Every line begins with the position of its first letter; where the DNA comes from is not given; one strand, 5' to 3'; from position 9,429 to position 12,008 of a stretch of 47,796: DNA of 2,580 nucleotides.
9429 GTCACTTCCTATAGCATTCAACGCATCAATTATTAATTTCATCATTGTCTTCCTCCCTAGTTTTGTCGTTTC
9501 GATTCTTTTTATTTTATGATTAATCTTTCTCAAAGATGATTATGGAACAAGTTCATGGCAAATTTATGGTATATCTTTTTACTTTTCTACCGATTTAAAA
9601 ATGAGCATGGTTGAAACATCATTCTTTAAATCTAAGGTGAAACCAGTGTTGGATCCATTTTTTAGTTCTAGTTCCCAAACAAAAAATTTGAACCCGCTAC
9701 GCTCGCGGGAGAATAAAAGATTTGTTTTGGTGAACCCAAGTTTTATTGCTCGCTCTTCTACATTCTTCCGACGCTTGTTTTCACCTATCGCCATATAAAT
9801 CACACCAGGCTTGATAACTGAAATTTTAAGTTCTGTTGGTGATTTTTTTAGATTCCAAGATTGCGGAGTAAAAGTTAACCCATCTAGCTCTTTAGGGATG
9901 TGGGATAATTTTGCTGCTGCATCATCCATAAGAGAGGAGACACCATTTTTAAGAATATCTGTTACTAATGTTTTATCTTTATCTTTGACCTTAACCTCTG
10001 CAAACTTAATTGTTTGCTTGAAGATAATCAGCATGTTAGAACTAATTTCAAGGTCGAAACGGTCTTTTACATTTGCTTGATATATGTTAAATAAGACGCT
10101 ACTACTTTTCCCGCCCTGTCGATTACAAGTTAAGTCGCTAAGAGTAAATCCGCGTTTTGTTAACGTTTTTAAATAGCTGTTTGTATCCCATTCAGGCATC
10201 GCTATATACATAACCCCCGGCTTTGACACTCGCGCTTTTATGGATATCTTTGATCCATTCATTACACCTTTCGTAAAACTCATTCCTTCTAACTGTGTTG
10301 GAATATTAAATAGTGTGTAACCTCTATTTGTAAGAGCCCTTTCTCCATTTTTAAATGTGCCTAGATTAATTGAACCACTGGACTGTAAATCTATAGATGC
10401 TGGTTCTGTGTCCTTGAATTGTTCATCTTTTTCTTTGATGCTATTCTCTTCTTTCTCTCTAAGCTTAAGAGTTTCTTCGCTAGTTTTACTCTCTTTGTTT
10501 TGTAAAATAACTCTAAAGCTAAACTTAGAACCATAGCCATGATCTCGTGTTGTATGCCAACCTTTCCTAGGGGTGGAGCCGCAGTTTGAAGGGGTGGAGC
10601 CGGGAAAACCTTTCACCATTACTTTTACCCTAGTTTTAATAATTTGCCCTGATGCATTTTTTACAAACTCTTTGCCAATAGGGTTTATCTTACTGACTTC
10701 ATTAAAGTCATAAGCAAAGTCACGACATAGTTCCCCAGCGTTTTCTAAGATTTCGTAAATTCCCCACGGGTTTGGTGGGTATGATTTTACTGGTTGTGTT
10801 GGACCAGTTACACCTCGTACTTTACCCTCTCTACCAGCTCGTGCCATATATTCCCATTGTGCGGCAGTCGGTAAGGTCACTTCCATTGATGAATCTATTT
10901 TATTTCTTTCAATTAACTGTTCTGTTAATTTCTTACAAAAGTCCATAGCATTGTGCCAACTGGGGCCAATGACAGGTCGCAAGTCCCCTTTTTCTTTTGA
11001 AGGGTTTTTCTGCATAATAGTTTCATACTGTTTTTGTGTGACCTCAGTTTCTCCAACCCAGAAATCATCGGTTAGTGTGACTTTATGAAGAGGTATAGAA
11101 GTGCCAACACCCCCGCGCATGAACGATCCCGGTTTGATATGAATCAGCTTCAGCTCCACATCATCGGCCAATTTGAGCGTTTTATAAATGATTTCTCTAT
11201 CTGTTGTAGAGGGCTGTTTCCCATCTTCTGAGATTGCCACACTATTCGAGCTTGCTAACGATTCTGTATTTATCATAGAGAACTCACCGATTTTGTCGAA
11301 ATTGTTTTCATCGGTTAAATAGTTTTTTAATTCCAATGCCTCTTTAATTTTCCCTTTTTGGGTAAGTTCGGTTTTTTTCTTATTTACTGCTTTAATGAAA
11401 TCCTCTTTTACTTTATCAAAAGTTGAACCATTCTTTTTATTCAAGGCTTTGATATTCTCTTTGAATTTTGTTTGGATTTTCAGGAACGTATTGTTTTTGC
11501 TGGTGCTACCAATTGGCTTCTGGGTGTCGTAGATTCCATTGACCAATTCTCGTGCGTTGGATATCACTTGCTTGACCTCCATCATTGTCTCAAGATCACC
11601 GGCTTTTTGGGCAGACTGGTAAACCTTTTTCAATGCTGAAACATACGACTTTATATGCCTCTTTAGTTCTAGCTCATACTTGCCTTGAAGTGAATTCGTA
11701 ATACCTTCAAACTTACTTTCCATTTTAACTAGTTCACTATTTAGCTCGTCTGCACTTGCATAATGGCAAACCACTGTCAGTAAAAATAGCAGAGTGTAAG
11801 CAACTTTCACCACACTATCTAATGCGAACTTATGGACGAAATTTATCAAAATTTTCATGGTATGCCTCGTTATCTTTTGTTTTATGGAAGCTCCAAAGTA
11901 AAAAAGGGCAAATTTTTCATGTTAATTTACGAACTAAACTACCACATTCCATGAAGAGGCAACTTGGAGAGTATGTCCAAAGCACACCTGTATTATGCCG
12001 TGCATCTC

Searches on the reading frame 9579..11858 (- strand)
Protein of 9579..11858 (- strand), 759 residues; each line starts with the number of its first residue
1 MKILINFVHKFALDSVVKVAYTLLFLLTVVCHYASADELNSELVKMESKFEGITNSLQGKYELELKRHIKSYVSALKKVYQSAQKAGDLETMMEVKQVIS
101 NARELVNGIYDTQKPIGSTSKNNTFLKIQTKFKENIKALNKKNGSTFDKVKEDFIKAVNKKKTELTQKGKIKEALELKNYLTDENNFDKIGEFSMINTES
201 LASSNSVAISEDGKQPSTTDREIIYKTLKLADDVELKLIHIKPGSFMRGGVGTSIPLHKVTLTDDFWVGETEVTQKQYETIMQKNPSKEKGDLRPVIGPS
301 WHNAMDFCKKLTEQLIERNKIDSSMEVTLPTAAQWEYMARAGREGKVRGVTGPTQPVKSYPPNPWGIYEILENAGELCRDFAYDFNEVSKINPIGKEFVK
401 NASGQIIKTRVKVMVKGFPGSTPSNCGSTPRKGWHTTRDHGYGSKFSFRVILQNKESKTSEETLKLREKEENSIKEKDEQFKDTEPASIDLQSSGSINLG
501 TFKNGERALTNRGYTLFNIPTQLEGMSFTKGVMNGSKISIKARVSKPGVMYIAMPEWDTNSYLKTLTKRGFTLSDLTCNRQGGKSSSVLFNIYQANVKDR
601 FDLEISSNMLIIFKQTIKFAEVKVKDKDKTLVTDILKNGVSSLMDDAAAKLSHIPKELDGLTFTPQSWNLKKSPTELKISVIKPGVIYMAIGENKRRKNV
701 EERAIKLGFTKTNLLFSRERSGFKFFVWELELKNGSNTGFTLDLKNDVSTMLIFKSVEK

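Call 10: search_protein_families(library=pfam, proteins=[window:9579-11858:-], max_evalue=0.01)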
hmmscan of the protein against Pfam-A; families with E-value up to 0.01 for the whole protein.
window:9579-11858:- (759 aa): 1 family
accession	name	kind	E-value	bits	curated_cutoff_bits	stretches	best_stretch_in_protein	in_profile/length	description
PF03781.23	FGE-sulfatase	-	1.6e-17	64.5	23.3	1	238-347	5-130/255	Sulfatase-modifying factor enzyme 1-like domain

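Call 43: search_protein_families(library=padloc, proteins=[window:9579-11858:-], max_evalue=0.1)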
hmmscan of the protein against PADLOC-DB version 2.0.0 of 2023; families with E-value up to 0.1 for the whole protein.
window:9579-11858:- (759 aa): 0 families
